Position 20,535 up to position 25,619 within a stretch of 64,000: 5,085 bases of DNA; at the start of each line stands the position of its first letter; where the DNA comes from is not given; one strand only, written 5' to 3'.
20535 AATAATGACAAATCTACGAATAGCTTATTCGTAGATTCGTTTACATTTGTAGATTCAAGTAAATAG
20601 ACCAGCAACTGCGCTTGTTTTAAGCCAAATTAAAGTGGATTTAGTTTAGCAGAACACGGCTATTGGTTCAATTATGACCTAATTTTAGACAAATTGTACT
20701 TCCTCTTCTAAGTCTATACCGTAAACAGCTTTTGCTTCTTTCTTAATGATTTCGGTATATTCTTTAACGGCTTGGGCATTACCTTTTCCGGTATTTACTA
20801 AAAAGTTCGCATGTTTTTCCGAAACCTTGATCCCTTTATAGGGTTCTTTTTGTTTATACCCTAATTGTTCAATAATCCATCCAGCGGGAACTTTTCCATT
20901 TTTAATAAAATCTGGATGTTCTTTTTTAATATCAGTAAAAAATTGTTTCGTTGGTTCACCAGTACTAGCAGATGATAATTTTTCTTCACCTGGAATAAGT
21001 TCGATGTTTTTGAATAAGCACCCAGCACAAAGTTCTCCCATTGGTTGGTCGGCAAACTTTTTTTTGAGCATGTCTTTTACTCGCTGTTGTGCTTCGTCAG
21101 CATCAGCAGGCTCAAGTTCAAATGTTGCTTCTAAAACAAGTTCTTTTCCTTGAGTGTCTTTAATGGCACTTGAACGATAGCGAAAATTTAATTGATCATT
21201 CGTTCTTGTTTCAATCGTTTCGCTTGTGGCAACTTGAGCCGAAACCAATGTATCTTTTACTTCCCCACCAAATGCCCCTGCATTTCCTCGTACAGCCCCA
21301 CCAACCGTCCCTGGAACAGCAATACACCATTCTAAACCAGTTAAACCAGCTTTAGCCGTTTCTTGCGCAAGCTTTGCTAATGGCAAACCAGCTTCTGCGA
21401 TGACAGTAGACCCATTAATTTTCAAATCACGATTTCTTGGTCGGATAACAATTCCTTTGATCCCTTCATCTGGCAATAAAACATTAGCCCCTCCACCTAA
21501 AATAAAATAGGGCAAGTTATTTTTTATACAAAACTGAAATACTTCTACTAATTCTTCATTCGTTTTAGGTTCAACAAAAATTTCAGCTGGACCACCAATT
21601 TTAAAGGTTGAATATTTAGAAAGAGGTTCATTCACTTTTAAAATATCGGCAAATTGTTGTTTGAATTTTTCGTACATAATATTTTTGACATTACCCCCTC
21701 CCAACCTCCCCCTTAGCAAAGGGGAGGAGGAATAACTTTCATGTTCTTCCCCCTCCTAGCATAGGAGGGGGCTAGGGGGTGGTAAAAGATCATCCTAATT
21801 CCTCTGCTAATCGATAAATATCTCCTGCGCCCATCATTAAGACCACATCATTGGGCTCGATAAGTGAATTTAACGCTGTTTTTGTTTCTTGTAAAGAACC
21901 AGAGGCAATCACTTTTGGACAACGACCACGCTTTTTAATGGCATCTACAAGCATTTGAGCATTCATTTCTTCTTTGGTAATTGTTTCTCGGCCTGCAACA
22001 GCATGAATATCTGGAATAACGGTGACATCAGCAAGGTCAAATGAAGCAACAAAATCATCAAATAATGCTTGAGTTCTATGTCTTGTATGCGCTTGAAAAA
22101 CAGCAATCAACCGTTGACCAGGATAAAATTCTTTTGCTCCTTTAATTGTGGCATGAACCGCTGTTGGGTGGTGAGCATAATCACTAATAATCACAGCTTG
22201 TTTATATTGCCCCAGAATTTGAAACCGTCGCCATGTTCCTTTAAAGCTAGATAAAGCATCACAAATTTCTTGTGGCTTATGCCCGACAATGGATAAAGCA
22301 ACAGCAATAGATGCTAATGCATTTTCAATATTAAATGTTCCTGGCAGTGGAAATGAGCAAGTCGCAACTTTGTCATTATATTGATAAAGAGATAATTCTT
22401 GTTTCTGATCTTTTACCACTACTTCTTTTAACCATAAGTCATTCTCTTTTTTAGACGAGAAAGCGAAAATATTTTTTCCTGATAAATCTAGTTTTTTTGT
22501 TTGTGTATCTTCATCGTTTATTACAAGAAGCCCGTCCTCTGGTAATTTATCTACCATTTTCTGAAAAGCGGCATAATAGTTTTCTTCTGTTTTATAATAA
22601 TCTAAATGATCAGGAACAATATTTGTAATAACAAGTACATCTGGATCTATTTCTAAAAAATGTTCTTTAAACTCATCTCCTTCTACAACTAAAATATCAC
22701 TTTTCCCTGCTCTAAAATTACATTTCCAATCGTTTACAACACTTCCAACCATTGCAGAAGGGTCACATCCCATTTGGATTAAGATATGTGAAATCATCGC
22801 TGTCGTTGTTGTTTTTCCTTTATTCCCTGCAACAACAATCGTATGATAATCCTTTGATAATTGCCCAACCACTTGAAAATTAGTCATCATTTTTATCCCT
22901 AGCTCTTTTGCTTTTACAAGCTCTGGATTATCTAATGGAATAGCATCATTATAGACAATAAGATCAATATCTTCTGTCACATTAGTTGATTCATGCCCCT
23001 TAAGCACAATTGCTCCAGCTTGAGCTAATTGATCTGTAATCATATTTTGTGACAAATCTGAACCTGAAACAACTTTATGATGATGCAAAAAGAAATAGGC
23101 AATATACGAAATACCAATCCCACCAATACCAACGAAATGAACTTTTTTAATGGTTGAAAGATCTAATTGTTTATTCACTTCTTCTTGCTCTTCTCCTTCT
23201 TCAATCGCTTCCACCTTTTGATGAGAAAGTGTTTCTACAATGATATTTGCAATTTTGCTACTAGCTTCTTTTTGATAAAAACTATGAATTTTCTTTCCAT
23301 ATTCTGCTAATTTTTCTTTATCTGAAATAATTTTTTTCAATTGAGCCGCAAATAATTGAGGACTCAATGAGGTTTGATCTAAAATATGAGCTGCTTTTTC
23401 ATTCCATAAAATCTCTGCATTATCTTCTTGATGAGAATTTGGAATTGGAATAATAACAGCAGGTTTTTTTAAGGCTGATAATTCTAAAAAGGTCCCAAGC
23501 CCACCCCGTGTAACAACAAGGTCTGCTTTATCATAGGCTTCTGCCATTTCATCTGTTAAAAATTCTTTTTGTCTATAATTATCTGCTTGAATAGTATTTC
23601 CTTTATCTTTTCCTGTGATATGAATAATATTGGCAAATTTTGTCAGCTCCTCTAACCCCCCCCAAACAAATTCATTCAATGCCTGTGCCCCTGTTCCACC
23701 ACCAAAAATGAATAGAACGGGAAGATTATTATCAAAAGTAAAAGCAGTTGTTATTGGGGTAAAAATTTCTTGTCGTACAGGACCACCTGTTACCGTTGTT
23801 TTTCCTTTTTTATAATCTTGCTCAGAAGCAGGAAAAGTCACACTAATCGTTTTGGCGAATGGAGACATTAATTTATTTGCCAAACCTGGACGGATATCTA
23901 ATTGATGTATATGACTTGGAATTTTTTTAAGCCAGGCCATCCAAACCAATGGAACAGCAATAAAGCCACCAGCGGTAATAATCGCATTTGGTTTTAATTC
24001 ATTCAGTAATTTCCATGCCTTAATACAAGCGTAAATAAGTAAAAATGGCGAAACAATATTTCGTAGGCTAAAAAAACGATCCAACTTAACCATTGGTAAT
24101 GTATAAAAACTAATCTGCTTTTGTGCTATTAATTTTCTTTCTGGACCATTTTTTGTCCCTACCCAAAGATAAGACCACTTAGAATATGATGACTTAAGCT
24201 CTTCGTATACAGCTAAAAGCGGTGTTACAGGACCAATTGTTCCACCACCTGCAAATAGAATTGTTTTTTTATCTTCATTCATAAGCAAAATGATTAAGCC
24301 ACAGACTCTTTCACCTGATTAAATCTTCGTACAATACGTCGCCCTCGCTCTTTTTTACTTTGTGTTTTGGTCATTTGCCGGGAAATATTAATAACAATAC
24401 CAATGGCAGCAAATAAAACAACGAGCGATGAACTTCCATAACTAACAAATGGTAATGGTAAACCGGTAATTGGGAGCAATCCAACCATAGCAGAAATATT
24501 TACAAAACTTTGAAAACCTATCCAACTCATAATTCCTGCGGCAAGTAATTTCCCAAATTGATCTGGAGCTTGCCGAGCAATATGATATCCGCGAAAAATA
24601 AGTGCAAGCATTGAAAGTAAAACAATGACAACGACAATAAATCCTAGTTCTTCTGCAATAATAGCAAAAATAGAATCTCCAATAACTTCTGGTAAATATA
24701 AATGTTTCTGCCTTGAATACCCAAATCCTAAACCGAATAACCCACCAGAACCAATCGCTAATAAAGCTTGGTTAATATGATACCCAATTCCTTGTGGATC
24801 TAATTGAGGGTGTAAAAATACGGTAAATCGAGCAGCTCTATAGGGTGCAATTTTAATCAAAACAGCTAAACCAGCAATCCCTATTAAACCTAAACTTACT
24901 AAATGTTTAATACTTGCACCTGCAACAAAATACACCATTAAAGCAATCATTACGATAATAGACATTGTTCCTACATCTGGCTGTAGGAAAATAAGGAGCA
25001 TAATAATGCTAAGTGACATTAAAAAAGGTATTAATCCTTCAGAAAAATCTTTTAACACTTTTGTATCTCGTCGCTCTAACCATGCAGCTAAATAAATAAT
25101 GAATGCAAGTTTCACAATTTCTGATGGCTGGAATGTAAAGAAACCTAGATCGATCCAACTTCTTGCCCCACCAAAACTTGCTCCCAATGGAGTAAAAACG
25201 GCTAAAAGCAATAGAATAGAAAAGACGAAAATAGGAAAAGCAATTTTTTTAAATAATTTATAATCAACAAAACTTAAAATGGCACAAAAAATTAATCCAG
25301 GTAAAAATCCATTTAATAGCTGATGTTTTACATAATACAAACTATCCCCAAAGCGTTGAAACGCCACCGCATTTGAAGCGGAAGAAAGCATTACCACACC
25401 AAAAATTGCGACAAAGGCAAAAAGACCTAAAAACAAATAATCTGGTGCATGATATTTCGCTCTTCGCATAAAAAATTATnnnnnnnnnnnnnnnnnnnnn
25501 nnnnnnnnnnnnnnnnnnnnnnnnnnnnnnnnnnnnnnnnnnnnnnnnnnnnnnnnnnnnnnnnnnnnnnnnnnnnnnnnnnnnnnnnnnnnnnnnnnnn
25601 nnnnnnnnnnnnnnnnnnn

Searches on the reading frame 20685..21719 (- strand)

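Call 60: search_protein_families(library=pfam, proteins=[window:20685-21719:-], max_evalue=0.0001)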
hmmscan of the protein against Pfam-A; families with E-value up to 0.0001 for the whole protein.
window:20685-21719:- (344 aa): 2 families
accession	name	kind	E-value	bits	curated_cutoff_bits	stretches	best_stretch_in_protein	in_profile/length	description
PF01565.28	FAD_binding_4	-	5.7e-21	75.1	26.4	1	46-166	2-131/139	FAD binding domain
PF02873.21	MurB_C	-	6.6e-21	74.8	27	1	211-344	3-99/99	UDP-N-acetylenolpyruvoylglucosamine reductase, C-terminal domain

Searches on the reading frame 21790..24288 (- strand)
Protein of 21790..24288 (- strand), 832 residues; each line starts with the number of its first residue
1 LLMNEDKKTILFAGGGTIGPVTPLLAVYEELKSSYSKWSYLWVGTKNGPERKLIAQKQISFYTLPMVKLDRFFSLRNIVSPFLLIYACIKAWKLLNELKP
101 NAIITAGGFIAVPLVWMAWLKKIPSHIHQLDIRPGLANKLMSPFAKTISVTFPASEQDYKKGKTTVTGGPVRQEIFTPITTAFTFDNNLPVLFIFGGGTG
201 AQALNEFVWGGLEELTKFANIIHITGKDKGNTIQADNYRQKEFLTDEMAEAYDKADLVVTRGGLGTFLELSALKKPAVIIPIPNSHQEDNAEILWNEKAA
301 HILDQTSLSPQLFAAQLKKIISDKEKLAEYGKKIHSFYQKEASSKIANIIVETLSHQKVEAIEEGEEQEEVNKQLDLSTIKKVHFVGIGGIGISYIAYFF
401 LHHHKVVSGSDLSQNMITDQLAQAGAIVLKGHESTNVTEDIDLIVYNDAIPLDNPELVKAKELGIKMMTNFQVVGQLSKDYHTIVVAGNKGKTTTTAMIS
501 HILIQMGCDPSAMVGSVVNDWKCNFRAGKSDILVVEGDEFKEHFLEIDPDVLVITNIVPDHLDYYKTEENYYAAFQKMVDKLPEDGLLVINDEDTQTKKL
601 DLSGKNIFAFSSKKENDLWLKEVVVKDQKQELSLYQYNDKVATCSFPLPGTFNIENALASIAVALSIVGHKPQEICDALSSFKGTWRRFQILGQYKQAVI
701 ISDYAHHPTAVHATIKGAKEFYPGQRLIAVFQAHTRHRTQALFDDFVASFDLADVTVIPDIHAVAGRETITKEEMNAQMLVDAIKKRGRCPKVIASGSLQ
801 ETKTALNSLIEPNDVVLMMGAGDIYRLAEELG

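Call 60: search_protein_families(library=pfam, proteins=[window:21790-24288:-], max_evalue=0.0001)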
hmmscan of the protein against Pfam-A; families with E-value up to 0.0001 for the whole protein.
window:21790-24288:- (832 aa): 6 families
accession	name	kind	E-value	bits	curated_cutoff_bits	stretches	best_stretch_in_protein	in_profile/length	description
PF08245.18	Mur_ligase_M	-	1.9e-32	113.3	24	1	486-664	1-200/200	Mur ligase middle domain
PF04101.22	Glyco_tran_28_C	-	1.1e-29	104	22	1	191-336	1-156/166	Glycosyltransferase family 28 C-terminal domain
PF03033.26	Glyco_transf_28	-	1.5e-25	90.4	26.2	1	10-148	1-137/139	Glycosyltransferase family 28 N-terminal domain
PF02875.26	Mur_ligase_C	-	1.7e-22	81.1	28.4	1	687-822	1-127/127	Mur ligase, glutamate ligase domain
PF01225.30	Mur_ligase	-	2.1e-19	70.1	21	1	382-481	1-94/95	Mur ligase family, catalytic domain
PF21799.2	MurD-like_N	-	9.2e-05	23.1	27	0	381-468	1-87/88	Mur ligase MurD-like, N-terminal domain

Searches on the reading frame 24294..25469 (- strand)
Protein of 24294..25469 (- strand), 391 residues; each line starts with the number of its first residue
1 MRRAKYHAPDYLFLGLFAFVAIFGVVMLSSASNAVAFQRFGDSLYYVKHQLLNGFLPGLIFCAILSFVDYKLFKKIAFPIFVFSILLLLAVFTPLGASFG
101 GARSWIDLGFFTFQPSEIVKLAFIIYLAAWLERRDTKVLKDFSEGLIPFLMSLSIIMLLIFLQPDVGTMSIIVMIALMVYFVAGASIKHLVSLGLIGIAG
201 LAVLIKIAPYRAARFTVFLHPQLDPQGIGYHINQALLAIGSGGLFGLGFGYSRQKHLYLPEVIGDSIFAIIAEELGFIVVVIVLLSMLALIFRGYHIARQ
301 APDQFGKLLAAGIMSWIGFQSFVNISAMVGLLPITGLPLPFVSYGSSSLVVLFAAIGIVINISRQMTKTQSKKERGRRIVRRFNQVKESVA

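Call 60: search_protein_families(library=pfam, proteins=[window:24294-25469:-], max_evalue=0.0001)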
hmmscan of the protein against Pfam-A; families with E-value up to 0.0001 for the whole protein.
window:24294-25469:- (391 aa): 1 family
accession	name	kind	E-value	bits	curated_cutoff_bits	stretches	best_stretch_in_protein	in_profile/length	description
PF01098.24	FTSW_RODA_SPOVE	-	7e-101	338.2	26.4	1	12-366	3-354/356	Cell cycle protein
